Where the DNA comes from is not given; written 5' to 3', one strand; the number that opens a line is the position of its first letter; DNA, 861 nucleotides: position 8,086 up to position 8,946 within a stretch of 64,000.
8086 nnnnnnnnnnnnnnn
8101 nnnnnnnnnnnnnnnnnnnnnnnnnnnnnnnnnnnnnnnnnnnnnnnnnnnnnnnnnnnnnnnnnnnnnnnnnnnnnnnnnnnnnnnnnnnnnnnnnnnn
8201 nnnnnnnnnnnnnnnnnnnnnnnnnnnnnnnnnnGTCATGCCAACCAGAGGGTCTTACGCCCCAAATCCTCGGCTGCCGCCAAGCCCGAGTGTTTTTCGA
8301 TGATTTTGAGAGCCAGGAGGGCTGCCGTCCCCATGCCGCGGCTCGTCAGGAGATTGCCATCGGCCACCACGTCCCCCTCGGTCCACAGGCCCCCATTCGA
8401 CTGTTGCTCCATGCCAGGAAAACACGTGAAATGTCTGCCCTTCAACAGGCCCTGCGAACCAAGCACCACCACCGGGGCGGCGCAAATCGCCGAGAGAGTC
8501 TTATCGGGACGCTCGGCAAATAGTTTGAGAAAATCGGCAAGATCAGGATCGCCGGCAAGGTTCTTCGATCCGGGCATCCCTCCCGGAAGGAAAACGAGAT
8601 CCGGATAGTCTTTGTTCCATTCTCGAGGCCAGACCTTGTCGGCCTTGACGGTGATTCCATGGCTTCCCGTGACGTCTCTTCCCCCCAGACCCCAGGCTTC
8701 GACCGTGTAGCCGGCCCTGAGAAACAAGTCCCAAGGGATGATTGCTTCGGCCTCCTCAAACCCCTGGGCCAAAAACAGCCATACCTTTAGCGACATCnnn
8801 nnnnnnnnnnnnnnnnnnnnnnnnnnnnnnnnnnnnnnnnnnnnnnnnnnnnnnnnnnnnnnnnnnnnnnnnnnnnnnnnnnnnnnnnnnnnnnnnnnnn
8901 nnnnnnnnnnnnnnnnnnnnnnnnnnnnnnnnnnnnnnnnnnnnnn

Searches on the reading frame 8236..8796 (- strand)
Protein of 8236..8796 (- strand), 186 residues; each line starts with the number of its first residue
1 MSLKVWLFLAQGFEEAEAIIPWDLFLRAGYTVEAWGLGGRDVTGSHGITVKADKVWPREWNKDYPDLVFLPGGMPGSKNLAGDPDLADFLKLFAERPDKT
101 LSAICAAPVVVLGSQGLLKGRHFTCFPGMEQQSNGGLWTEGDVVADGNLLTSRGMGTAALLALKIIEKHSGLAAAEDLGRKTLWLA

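Call 46: search_protein_families(library=pfam, proteins=[window:8236-8796:-], max_evalue=0.00001)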
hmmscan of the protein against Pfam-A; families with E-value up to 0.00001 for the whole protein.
window:8236-8796:- (186 aa): 1 family
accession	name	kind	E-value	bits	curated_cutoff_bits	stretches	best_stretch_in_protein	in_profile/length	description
PF01965.30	DJ-1_PfpI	-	6.4e-38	130.6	26.6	1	4-167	2-164/165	DJ-1/PfpI family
